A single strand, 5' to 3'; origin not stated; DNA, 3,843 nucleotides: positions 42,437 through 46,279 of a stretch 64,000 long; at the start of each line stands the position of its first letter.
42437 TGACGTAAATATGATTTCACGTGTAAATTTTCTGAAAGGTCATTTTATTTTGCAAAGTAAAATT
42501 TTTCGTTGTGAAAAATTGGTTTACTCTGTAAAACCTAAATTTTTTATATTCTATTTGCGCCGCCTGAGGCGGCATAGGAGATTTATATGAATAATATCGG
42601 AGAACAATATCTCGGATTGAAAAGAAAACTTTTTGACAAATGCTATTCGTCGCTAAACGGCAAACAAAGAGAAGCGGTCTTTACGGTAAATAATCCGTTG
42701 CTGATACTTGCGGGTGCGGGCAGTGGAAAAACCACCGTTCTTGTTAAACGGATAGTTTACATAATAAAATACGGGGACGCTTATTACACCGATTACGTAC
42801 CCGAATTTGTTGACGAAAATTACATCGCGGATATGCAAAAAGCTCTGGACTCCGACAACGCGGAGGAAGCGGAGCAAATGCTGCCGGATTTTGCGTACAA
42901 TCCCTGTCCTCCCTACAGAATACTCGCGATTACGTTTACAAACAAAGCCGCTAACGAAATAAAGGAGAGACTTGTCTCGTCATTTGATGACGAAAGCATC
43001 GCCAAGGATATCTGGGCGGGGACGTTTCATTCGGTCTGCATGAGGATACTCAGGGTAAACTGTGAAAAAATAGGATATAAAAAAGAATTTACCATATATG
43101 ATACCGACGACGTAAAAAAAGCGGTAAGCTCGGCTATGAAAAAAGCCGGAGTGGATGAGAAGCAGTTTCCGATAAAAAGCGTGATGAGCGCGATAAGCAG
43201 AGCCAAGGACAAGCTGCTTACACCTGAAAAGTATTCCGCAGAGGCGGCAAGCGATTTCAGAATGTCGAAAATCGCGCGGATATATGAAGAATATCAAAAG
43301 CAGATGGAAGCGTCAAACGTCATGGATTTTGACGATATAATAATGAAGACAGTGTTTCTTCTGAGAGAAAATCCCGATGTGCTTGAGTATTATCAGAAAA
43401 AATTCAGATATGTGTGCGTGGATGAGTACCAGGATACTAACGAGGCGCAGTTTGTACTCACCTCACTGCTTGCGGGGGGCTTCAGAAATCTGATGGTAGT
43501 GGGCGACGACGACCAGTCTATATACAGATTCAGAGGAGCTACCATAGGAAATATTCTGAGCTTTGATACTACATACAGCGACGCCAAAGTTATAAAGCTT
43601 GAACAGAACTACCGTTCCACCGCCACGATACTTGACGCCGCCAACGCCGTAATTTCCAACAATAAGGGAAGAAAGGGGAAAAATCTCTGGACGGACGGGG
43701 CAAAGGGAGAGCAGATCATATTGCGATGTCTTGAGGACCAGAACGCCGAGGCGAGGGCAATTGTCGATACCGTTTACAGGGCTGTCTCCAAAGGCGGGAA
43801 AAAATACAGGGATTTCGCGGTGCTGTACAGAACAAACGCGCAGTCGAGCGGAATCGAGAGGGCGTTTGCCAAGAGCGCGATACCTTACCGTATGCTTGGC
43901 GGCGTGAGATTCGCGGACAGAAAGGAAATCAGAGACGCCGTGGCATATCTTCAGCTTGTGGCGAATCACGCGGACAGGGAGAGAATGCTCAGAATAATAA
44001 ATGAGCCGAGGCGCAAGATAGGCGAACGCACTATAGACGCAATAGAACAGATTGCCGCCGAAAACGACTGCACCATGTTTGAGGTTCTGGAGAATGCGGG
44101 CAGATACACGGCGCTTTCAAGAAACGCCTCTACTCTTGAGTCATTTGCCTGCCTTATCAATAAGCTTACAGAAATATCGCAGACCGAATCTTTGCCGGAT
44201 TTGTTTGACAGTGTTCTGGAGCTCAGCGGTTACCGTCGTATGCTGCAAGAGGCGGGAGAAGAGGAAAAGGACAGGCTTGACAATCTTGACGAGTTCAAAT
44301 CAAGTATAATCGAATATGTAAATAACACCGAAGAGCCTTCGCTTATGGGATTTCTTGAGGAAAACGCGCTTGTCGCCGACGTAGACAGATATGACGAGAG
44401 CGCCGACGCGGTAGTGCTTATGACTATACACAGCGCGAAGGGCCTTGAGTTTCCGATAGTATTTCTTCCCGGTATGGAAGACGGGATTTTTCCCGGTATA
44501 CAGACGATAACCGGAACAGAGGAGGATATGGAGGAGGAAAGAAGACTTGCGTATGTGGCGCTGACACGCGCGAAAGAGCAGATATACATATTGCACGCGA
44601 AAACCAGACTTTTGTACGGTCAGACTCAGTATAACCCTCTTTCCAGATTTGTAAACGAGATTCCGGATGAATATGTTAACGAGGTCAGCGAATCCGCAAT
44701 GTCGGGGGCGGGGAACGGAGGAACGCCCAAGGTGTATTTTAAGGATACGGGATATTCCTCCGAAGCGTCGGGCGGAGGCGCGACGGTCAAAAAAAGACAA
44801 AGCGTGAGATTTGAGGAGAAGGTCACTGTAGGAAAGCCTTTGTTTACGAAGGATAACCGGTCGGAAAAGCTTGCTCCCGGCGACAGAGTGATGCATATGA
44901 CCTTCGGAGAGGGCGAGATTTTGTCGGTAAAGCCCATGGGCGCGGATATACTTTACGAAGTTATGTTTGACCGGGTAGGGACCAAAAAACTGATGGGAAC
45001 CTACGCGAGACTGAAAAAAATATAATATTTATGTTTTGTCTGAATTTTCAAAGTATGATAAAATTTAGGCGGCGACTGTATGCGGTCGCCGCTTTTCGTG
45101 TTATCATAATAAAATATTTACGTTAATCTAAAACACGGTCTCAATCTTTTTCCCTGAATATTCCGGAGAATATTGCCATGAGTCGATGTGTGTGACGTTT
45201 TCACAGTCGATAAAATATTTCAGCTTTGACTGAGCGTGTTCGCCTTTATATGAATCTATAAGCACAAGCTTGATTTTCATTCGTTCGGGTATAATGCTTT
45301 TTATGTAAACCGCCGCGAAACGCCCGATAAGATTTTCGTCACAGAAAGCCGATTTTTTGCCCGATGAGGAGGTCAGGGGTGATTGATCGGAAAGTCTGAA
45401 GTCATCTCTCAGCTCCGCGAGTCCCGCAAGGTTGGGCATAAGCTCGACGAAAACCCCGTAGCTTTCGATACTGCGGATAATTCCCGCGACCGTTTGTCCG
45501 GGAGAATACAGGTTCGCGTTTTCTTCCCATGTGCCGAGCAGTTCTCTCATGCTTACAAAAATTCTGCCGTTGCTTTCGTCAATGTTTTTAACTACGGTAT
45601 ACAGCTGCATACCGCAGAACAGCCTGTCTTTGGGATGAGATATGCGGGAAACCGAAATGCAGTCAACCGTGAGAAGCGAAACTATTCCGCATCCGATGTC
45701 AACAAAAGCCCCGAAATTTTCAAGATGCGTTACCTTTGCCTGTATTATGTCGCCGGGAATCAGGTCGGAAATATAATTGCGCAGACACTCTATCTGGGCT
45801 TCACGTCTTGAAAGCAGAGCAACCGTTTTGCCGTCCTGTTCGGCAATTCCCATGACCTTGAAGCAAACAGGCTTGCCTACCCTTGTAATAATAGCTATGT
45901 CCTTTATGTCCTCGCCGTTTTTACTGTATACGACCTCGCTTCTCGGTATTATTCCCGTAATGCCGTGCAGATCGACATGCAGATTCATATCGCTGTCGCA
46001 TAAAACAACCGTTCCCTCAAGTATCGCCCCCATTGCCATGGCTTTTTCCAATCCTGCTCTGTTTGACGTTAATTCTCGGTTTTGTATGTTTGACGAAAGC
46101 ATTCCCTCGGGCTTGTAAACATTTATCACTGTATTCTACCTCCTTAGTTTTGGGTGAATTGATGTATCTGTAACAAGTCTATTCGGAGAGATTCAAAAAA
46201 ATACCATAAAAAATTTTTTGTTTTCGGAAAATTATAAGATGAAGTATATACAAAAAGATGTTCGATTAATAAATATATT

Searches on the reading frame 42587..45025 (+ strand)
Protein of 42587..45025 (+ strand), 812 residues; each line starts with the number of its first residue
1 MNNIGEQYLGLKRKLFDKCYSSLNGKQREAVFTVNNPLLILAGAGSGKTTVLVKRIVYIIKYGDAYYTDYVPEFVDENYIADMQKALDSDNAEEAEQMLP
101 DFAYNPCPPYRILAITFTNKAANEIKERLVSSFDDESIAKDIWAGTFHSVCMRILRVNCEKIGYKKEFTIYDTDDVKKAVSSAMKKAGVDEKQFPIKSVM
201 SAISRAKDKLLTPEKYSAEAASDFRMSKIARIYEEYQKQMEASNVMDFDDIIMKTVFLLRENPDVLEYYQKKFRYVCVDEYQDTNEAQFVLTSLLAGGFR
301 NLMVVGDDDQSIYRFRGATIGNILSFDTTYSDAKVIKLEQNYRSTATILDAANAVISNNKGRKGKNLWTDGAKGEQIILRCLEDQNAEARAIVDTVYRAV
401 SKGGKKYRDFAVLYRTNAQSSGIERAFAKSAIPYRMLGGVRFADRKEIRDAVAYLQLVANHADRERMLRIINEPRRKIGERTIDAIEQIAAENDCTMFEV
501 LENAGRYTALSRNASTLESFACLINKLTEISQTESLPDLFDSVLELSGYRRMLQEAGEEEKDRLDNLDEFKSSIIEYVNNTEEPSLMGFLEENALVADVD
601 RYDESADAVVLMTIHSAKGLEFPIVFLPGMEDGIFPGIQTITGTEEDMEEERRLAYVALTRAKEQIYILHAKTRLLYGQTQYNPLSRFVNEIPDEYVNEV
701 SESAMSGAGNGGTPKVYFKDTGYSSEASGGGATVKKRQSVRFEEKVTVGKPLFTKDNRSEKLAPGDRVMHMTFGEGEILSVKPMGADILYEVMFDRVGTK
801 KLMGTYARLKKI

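Call 41: search_protein_families(library=pfam, proteins=[window:42587-45025:+], max_evalue=0.00001)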
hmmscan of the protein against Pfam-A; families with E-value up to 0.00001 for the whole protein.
window:42587-45025:+ (812 aa): 7 families
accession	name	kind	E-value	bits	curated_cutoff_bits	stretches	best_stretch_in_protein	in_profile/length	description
PF00580.27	UvrD-helicase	-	4.2e-84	282.9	23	2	107-330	43-270/271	UvrD/REP helicase N-terminal domain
PF13361.12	UvrD_C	-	8.9e-75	252.7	25.6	1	336-671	1-348/350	UvrD-like helicase C-terminal domain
PF13245.12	AAA_19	-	1.1e-18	68.1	25.1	1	27-316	1-134/134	AAA domain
PF13538.12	UvrD_C_2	-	1.4e-11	44.5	27.4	0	641-668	23-51/52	UvrD-like helicase C-terminal domain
PF13086.12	AAA_11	-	4.7e-08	33.6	27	1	23-310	2-249/257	AAA domain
PF21196.3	PcrA_UvrD_tudor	-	4.2e-07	30.1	23.9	1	765-811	2-48/48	PcrA/UvrD tudor domain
PF01443.25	Viral_helicase1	-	1.3e-06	28.8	21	0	639-669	207-227/228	Viral superfamily 1 RNA helicase core domain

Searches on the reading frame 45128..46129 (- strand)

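Call 41: search_protein_families(library=pfam, proteins=[window:45128-46129:-], max_evalue=0.00001)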
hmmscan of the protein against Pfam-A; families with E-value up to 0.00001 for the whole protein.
window:45128-46129:- (333 aa): 2 families
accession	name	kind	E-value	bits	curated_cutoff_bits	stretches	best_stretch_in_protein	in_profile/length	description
PF00575.29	S1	-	2.6e-21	76.2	22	1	125-195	4-74/74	S1 RNA binding domain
PF23459.1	S1_RRP5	-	4.7e-06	27.5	27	0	125-187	3-65/72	RRP5 S1 domain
